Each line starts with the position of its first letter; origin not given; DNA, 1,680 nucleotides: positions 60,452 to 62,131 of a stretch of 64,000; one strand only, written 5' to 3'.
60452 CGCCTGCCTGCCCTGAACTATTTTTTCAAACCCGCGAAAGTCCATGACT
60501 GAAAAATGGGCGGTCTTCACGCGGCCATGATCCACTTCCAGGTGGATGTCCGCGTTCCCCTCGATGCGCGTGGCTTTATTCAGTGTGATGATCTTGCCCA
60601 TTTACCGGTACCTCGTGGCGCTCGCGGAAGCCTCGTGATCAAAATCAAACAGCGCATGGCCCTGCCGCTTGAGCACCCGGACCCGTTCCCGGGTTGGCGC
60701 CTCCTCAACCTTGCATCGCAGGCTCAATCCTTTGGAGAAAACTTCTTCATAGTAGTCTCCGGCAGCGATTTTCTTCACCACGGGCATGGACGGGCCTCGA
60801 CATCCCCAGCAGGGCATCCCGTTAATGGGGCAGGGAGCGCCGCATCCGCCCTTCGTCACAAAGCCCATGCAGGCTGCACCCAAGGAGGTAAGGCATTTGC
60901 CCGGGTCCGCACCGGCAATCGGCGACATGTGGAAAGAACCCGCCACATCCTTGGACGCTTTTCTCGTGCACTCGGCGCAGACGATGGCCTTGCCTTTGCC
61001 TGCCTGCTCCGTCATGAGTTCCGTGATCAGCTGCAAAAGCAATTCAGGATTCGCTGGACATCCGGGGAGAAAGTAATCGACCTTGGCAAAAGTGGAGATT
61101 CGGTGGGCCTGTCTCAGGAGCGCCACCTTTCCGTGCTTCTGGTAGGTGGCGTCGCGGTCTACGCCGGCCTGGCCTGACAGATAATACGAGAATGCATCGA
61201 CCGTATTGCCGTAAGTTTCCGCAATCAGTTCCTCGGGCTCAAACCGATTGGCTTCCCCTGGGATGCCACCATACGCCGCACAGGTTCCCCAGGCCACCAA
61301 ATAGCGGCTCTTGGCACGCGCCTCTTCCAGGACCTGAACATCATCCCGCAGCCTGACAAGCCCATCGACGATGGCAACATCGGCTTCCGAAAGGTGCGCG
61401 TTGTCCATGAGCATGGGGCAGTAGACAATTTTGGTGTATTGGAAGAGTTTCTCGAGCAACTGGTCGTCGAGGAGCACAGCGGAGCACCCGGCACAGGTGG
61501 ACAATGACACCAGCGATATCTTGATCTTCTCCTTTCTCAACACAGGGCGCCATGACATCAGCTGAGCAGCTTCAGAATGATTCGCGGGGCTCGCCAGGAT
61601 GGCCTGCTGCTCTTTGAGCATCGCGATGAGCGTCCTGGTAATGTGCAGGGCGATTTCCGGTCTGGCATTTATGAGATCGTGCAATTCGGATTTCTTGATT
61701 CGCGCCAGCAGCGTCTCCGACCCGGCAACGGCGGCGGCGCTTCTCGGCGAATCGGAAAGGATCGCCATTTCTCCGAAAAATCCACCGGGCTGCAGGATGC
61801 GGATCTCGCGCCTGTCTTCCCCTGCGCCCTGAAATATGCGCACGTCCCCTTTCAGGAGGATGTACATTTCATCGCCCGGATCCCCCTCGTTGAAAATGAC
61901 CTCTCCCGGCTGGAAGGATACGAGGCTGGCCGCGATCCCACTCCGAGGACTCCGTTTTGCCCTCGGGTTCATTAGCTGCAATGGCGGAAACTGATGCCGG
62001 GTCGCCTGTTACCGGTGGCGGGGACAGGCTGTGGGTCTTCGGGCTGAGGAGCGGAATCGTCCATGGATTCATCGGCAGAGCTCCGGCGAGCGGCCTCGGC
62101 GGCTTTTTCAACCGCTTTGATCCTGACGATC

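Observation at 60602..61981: Cyclic-nucleotide-binding domain fused in-frame to a [NiFe]-hydrogenase small subunit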

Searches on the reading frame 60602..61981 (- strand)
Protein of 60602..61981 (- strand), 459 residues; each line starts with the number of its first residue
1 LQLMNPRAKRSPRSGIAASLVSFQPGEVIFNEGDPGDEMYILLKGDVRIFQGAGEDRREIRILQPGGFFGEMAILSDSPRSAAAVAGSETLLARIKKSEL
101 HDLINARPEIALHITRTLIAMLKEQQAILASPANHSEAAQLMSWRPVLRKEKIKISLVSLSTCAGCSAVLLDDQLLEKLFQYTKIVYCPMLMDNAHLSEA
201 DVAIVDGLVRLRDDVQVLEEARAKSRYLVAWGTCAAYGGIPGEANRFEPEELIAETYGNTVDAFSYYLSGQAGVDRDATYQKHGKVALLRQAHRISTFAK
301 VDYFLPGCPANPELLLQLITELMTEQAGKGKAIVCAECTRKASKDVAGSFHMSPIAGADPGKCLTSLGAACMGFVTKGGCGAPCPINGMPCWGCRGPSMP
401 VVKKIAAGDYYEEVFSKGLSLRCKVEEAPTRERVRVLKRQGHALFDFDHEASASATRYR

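Call 3: search_protein_families(library=pfam, proteins=[window:60602-61981:-], max_evalue=0.01)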
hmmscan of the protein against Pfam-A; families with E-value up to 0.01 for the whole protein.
window:60602-61981:- (459 aa): 2 families
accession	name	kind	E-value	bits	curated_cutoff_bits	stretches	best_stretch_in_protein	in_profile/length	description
PF00027.35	cNMP_binding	-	1.4e-24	86.3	27.5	1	21-105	2-87/89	Cyclic nucleotide-binding domain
PF01058.29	Oxidored_q6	-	1.4e-23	83.5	27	1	163-322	1-128/128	NADH ubiquinone oxidoreductase, 20 Kd subunit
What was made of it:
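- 61667..61921 (-): CNB-B: the second cyclic-nucleotide-binding domain, residues 21-105 of the 459-aa ORF. Phosphate-binding cassette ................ at 61733-61780. Pfam cNMP_binding 1.4e-24 (call 3).
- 60602..61552 (-): Small-subunit (HydS) part. It has a conserved W-x-P-x-L-K-K connector, a flavodoxin-like proximal-cluster domain (TCAGC, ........, PGCP), eight Cys for the medial and distal [4Fe-4S] clusters, and a conserved C-terminal tail of about 60 aa ending R-x-R. Oxidored_q6 1.4e-23 (call 3).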

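Call 4: search_protein_families(library=ncbifam, proteins=[window:60602-61981:-], max_evalue=0.01)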
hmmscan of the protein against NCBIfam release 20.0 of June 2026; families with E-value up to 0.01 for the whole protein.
window:60602-61981:- (459 aa): 22 families
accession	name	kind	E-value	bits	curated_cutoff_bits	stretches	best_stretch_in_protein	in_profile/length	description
NF045875.1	F420_non_VhuG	exception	9.2e-51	172.8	450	1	151-407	3-249/286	F420-non-reducing hydrogenase subunit VhuG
NF040831.1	sulfhyd_ShyD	equivalog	3e-24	86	460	2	154-339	2-165/240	NAD(P)-dependent hydrogenase/sulfhydrogenase 2 subunit delta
TIGR03294.1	FrhG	equivalog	3.6e-21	75.9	245.5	1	152-240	1-93/228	coenzyme F420 hydrogenase subunit gamma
NF040836.1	sulfhyd_HydD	equivalog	1.3e-19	70.4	500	2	149-263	2-117/261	NADPH-dependent hydrogenase/sulfhydrogenase 1 subunit delta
NF008732.0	PRK11753.1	equivalog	1.6e-09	37.6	266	1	28-125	33-132/214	cAMP-activated global transcriptional regulator CRP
NF050806.1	TransRegFixKCaul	equivalog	2.5e-08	33.4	300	1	8-126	13-129/215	transcriptional regulator FixK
TIGR03896.1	cyc_nuc_ocin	subfamily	4e-08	33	161.05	1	23-125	166-269/317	bacteriocin-type transport-associated protein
NF041163.2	encap_f2b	equivalog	1.1e-07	31.3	400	1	22-123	99-202/450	family 2B encapsulin nanocompartment shell protein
NF058543.1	ActPatMycb56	equivalog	3.4e-07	29.4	460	1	22-149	23-146/317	acetyltransferase Pat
NF005012.1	PRK06411.1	subfamily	3.6e-07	29.9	116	0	295-325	127-157/166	NADH-quinone oxidoreductase subunit NuoB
NF010499.0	PRK13918.1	equivalog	4.3e-07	29.6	274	1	20-126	14-117/205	CRP/FNR family transcriptional regulator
TIGR01957.1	nuoB_fam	subfamily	2.8e-05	24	142.7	0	295-323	111-139/145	NADH-quinone oxidoreductase subunit B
NF011394.0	PRK14819.1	equivalog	7.9e-05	22.3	312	0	295-326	125-153/264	NADH-quinone oxidoreductase subunit B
NF006901.0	PRK09392.1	equivalog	9.3e-05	21.8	211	1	19-116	31-128/236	transcriptional activator FtrB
NF011388.0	PRK14813.1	equivalog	0.00056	19.8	294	0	266-317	97-144/189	NADH dehydrogenase subunit B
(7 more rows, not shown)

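Call 5: find_homologous_proteins(query=window:60602-61981:-, max_evalue=0.001)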
Query window:60602-61981:- (459 aa): 307 proteins with E <= 0.001 among 8000 candidates; the best 120 are listed.
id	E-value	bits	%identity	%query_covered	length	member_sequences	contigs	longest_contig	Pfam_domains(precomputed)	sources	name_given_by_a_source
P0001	0.0e+0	1034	100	99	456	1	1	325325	PF00027.36,PF01058.30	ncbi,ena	-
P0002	3.8e-223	759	69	96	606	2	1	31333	PF00027.36,PF01058.30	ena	-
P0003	1.3e-219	748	68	96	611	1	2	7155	PF00027.36,PF01058.30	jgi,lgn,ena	-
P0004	9.2e-216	735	65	96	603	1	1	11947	PF00027.36,PF01058.30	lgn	-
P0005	3.6e-188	644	59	96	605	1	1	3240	PF00027.36,PF01058.30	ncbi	-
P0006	2.7e-180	618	56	96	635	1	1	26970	PF00027.36,PF01058.30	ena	-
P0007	3.2e-166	572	51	97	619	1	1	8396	PF00027.36,PF01058.30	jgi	jgi:F420-non-reducing hydrogenase small subunit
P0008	2.6e-164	565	51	95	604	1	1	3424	PF00027.36,PF01058.30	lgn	-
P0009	1.1e-163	563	52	96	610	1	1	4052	PF00027.36,PF01058.30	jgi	jgi:F420-non-reducing hydrogenase small subunit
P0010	8.6e-162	557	51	96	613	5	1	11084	PF00027.36,PF01058.30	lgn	-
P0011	1.7e-158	546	52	95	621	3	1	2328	PF00027.36,PF01058.30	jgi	-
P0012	3.5e-158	545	51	96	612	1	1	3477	PF00027.36,PF01058.30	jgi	jgi:F420-non-reducing hydrogenase small subunit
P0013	1.6e-157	543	51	96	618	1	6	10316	PF00027.36,PF01058.30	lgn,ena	-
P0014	2.6e-157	542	50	95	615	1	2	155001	PF00027.36,PF01058.30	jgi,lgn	jgi:F420-non-reducing hydrogenase small subunit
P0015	5.8e-157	541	49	96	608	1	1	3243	PF00027.36,PF01058.30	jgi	jgi:F420-non-reducing hydrogenase small subunit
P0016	1.7e-156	540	50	95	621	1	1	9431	PF00027.36,PF01058.30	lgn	-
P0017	3.0e-156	539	51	95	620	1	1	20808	PF00027.36,PF01058.30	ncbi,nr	ncbi:MAG: cyclic nucleotide-binding domain-containing protein [Chloroflexi bacterium]|nr:cyclic nucl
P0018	1.3e-155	537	50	95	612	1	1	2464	PF00027.36,PF01058.30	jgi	-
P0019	6.4e-155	534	50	95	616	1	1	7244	PF00027.36,PF01058.30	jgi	jgi:F420-non-reducing hydrogenase small subunit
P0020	9.0e-155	534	51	96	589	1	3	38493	PF00027.36,PF01058.30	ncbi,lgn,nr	ncbi:MAG: cyclic nucleotide-binding domain-containing protein [Chloroflexi bacterium]|nr:cyclic nucl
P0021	3.0e-154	532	50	97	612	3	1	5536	PF00027.36,PF01058.30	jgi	jgi:F420-non-reducing hydrogenase small subunit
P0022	5.0e-153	528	48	97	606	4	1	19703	PF00027.36,PF01058.30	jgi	jgi:F420-non-reducing hydrogenase small subunit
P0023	7.1e-153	528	49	95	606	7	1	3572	PF00027.36,PF01058.30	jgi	jgi:F420-non-reducing hydrogenase small subunit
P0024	1.0e-152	527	50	96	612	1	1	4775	PF00027.36,PF01058.30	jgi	jgi:F420-non-reducing hydrogenase small subunit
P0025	1.0e-152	527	50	96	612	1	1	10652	PF00027.36,PF01058.30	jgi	jgi:F420-non-reducing hydrogenase small subunit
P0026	2.7e-152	526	49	96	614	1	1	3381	PF00027.36,PF01058.30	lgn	-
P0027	3.7e-152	525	50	95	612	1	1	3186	PF00027.36,PF01058.30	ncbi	-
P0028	4.7e-152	525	50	96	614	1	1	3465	PF00027.36,PF01058.30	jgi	jgi:F420-non-reducing hydrogenase small subunit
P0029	4.9e-152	525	49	95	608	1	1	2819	PF00027.36,PF01058.30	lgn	-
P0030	5.6e-152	525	50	95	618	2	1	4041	PF00027.36,PF01058.30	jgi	-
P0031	9.5e-152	524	50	95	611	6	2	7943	PF00027.36,PF01058.30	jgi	jgi:F420-non-reducing hydrogenase small subunit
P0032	1.6e-151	523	50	97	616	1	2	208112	PF00027.36,PF01058.30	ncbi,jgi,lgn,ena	-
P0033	3.2e-151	522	49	96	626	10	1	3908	PF00027.36,PF01058.30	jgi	jgi:F420-non-reducing hydrogenase small subunit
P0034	7.2e-151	521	49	96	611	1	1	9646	PF00027.36,PF01058.30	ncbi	-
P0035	1.1e-150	521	50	96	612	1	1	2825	PF00027.36,PF01058.30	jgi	-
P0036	4.0e-150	519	47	99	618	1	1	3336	PF00027.36,PF01058.30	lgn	-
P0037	5.8e-150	518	50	96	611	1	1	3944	PF00027.36,PF01058.30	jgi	jgi:F420-non-reducing hydrogenase small subunit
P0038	6.1e-150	518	48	96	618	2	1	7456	PF00027.36,PF01058.30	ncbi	-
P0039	6.2e-150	518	49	97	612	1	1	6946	PF00027.36,PF01058.30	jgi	jgi:F420-non-reducing hydrogenase small subunit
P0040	1.0e-149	517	50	95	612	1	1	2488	PF00027.36,PF01058.30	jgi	jgi:F420-non-reducing hydrogenase small subunit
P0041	8.1e-149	514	48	95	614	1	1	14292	PF00027.36,PF01058.30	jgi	jgi:F420-non-reducing hydrogenase small subunit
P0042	2.4e-148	513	51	91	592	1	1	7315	PF00027.36,PF01058.30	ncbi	ncbi:cyclic nucleotide-binding domain-containing protein [Chloroflexota bacterium]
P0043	2.9e-148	513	48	96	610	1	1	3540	PF00027.36,PF01058.30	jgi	jgi:F420-non-reducing hydrogenase small subunit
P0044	5.3e-148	512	49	95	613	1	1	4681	PF00027.36,PF01058.30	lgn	-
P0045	1.5e-147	510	49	96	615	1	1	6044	PF00027.36,PF01058.30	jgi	jgi:F420-non-reducing hydrogenase small subunit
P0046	2.2e-147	510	48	97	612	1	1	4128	PF00027.36,PF01058.30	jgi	jgi:F420-non-reducing hydrogenase small subunit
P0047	2.9e-146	506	51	96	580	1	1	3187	PF00027.36,PF01058.30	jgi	jgi:F420-non-reducing hydrogenase small subunit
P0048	1.0e-145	504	49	96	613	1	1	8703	PF00027.36,PF01058.30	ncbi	-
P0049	3.2e-145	502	48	97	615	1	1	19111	PF00027.36,PF01058.30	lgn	-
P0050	1.0e-143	497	47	97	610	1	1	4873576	PF00027.36,PF01058.30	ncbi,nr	ncbi:MAG: cyclic nucleotide-binding domain-containing protein [Anaerolineae bacterium]|nr:MAG: cycli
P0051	1.4e-143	497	45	96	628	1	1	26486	PF00027.36,PF01058.30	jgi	jgi:F420-non-reducing hydrogenase small subunit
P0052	2.4e-143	496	46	96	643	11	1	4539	PF00027.36,PF01058.30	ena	-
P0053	2.9e-143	496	46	96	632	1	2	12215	PF00027.36,PF01058.30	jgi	jgi:F420-non-reducing hydrogenase small subunit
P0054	7.0e-143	495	48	97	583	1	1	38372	PF00027.36,PF01058.30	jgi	jgi:F420-non-reducing hydrogenase small subunit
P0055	1.1e-142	494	47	95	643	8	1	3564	PF00027.36,PF01058.30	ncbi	-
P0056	1.5e-142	494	48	95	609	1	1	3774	PF00027.36,PF01058.30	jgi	jgi:F420-non-reducing hydrogenase small subunit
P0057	2.1e-142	493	47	96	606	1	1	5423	PF00027.36,PF01058.30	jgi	jgi:F420-non-reducing hydrogenase small subunit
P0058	3.0e-142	493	45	95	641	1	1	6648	PF00027.36,PF01058.30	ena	-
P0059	8.4e-142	491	48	97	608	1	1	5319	PF00027.36,PF01058.30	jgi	jgi:F420-non-reducing hydrogenase small subunit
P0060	1.0e-141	491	44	96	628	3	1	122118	PF00027.36,PF01058.30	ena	-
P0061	3.1e-141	489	44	95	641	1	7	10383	PF00027.36,PF01058.30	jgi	jgi:F420-non-reducing hydrogenase small subunit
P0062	3.8e-141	489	48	96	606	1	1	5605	PF00027.36,PF01058.30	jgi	jgi:F420-non-reducing hydrogenase small subunit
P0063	4.8e-141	489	46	95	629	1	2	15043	PF00027.36,PF01058.30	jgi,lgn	jgi:F420-non-reducing hydrogenase small subunit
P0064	7.3e-141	488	44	96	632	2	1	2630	PF00027.36,PF01058.30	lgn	-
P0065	2.0e-140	487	44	96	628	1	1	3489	PF00027.36,PF01058.30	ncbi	-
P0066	3.4e-140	486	45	97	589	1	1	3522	PF00027.36,PF01058.30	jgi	jgi:F420-non-reducing hydrogenase small subunit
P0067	4.9e-140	485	48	97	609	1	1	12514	PF00027.36,PF01058.30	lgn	-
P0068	6.7e-140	485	47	97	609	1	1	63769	PF00027.36,PF01058.30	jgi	jgi:F420-non-reducing hydrogenase small subunit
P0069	7.4e-140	485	44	96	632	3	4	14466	PF00027.36,PF01058.30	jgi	jgi:F420-non-reducing hydrogenase small subunit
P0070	1.0e-139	484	47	97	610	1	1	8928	PF00027.36,PF01058.30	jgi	jgi:F420-non-reducing hydrogenase small subunit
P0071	1.4e-139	484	46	96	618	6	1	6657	PF00027.36,PF01058.30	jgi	jgi:F420-non-reducing hydrogenase small subunit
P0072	1.4e-139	484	47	97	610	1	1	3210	PF00027.36,PF01058.30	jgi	jgi:F420-non-reducing hydrogenase small subunit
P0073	1.5e-139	484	47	97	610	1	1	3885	PF00027.36,PF01058.30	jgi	jgi:F420-non-reducing hydrogenase small subunit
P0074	1.5e-139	484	47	96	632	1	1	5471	PF00027.36,PF01058.30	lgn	-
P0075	1.6e-139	484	51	95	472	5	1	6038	PF00027.36,PF01058.30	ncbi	ncbi:MAG: cyclic nucleotide-binding domain-containing protein, partial [Anaerolineae bacterium]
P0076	1.8e-139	484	44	96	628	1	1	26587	PF00027.36,PF01058.30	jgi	jgi:F420-non-reducing hydrogenase small subunit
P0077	3.1e-139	483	47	97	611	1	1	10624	PF00027.36,PF01058.30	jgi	jgi:F420-non-reducing hydrogenase small subunit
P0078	9.4e-139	481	48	97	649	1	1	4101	PF00027.36,PF01058.30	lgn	-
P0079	1.4e-138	481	50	95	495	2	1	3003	PF00027.36,PF01058.30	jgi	jgi:F420-non-reducing hydrogenase small subunit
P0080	1.7e-138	480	47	95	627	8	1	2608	PF00027.36,PF01058.30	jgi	jgi:F420-non-reducing hydrogenase small subunit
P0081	1.4e-137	477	43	96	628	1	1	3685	PF00027.36,PF01058.30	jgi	-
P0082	1.8e-137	477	44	98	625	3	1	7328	PF00027.36,PF01058.30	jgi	jgi:F420-non-reducing hydrogenase small subunit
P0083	2.2e-137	477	46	96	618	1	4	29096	PF00027.36,PF01058.30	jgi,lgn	jgi:F420-non-reducing hydrogenase small subunit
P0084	3.2e-137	476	48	96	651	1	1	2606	PF00027.36,PF01058.30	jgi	-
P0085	3.4e-137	476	46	96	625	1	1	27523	PF00027.36,PF01058.30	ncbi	-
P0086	4.6e-137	476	44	96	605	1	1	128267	PF00027.36,PF01058.30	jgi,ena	-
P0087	5.2e-137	475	45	95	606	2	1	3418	PF00027.36,PF01058.30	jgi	-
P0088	6.1e-137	475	46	97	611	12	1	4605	PF00027.36,PF01058.30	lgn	-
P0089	6.5e-137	475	48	96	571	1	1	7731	PF00027.36,PF01058.30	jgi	jgi:F420-non-reducing hydrogenase small subunit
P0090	1.2e-136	474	47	96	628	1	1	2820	PF00027.36,PF01058.30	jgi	jgi:F420-non-reducing hydrogenase small subunit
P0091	1.6e-136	474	46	97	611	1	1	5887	PF00027.36,PF01058.30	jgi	jgi:F420-non-reducing hydrogenase small subunit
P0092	2.2e-136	473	47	96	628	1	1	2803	PF00027.36,PF01058.30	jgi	jgi:F420-non-reducing hydrogenase small subunit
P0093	2.8e-136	473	46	95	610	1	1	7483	PF00027.36,PF01058.30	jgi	jgi:F420-non-reducing hydrogenase small subunit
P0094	3.7e-136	473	43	96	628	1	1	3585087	PF00027.36,PF01058.30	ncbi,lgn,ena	-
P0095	4.8e-136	472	47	97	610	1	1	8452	PF00027.36,PF01058.30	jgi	jgi:F420-non-reducing hydrogenase small subunit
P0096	5.1e-136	472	43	97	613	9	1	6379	PF00027.36,PF01058.30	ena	-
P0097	5.2e-136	472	45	96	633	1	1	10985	PF00027.36,PF01058.30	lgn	-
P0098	5.3e-136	472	45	96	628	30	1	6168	PF00027.36,PF01058.30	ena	-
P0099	5.8e-136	472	46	96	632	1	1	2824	PF00027.36,PF01058.30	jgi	-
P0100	7.5e-136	472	50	95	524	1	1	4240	PF00027.36,PF01058.30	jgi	jgi:F420-non-reducing hydrogenase small subunit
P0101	9.1e-136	471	47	94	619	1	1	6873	PF00027.36,PF01058.30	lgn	-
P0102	9.9e-136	471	45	95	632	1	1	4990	PF00027.36,PF01058.30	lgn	-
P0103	1.8e-135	470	46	97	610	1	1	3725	PF00027.36,PF01058.30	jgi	jgi:F420-non-reducing hydrogenase small subunit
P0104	2.3e-135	470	46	97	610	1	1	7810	PF00027.36,PF01058.30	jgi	jgi:F420-non-reducing hydrogenase small subunit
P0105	4.5e-135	469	46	97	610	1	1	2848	PF00027.36,PF01058.30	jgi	jgi:F420-non-reducing hydrogenase small subunit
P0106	4.8e-135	469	46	97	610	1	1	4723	PF00027.36,PF01058.30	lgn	-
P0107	6.2e-135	469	45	95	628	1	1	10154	PF00027.36,PF01058.30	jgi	jgi:F420-non-reducing hydrogenase small subunit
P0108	1.1e-134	468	44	96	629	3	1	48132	PF00027.36,PF01058.30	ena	-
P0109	1.6e-134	467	46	97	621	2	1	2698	PF00027.36,PF01058.30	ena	-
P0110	1.8e-134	467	43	99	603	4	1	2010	PF00027.36,PF01058.30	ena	-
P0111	1.9e-134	467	46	93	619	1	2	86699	PF00027.36,PF01058.30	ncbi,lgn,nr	ncbi:MAG: cyclic nucleotide-binding domain-containing protein [Proteobacteria bacterium]|nr:cyclic n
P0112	3.6e-134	466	46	95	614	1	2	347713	PF00027.36,PF01058.30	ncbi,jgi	jgi:F420-non-reducing hydrogenase small subunit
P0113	4.2e-134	466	46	96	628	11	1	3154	PF00027.36,PF01058.30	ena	-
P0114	2.2e-133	463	45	95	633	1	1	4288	PF00027.36,PF01058.30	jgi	jgi:F420-non-reducing hydrogenase small subunit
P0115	3.7e-133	463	47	96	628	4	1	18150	PF00027.36,PF01058.30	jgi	jgi:F420-non-reducing hydrogenase small subunit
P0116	3.8e-133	463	43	99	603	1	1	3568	PF00027.36,PF01058.30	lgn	-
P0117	3.8e-133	463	43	99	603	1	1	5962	PF00027.36,PF01058.30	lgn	-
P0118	6.2e-133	462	46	95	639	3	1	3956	PF00027.36,PF01058.30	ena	-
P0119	2.2e-132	460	43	99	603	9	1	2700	PF00027.36,PF01058.30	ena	-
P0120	2.7e-132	460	44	96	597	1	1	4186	PF00027.36,PF01058.30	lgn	-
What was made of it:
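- Checked: The version held in the public protein collection (sources NCBI and ENA) starts at the ATG at 61972 and is 456 aa (P0001, 100% identity, call 5).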

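Call 10: find_encoding_contigs(protein=P0001, flank=10000, max_places=3)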
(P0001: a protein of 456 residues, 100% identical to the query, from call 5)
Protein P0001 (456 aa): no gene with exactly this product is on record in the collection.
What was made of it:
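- Tried and rejected: An exact look-up of P0001 found no encoding contig on record (call 10).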

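Call 11: find_encoding_contigs(protein=P0002, flank=10000, max_places=2)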
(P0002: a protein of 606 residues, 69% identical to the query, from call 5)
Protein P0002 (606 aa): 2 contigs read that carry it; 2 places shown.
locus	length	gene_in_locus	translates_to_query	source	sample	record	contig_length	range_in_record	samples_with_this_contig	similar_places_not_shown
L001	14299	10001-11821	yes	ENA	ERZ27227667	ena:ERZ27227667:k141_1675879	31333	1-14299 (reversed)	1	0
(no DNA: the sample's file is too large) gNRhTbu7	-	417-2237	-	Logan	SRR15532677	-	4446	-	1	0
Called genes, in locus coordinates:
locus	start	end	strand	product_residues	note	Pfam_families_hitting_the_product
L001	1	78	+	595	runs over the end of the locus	PF01257:2Fe-2S_thioredx, PF01512:Complex1_51K, PF10589:NADH_4Fe-4S, PF12837:Fer4_6 (weak), PF12838:Fer4_7, PF13187:Fer4_9, PF13237:Fer4_10 (weak), PF14697:Fer4_21, +4 more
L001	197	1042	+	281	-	-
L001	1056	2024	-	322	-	PF02568:ThiI, PF24167:DUF7411 (weak), PF18297:NFACT-R_2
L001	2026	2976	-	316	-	PF00226:DnaJ, PF01556:DnaJ_C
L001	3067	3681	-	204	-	PF13103:TonB_2, PF03544:TonB_C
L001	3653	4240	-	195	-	PF12917:YfbR-like, PF13023:HD_3, PF01966:HD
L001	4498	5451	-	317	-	PF13577:SnoaL_4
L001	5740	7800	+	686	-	-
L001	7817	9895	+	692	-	PF00724:Oxidored_FMN, PF03486:HI0933_like, PF07992:Pyr_redox_2, PF00890:FAD_binding_2, PF01134:GIDA (weak), PF01266:DAO (weak), PF12831:FAD_oxidored, PF13450:NAD_binding_8, +3 more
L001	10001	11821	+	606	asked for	PF00027:cNMP_binding, PF01058:Oxidored_q6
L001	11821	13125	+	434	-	PF00374:NiFeSe_Hases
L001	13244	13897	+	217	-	PF02589:LUD_dom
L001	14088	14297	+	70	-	?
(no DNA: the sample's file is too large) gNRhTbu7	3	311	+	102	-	?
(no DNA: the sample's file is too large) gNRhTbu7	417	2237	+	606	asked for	PF00027:cNMP_binding, PF01058:Oxidored_q6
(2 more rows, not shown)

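Call 12: find_encoding_contigs(protein=P0050, flank=10000, max_places=2)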
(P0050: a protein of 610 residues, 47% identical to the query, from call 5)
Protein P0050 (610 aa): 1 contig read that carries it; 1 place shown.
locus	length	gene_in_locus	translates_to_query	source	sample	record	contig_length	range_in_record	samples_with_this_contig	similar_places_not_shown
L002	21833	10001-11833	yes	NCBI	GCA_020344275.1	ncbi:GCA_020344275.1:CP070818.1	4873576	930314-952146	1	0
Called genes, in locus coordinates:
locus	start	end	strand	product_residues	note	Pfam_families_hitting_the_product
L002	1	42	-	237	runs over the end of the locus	PF04480:DUF559, PF18741:MTES_1575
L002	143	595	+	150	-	PF09579:Spore_YtfJ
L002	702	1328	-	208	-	PF01865:PhoU_div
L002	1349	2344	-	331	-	PF01384:PHO4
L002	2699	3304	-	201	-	PF12804:NTP_transf_3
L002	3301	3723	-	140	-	PF11969:DcpS_C, PF01230:HIT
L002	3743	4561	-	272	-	PF02535:Zip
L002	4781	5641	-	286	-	PF13653:GDPD_2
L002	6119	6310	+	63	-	-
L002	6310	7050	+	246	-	PF04893:Yip1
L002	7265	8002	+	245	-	PF18741:MTES_1575 (faint)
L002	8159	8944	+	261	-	PF17803:Cadherin_4 (faint), PF13517:FG-GAP_3 (faint), PF17963:Big_9, PF17892:Cadherin_5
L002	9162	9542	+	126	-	PF04255:DUF433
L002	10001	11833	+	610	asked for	PF00027:cNMP_binding, PF01058:Oxidored_q6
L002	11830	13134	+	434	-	PF00374:NiFeSe_Hases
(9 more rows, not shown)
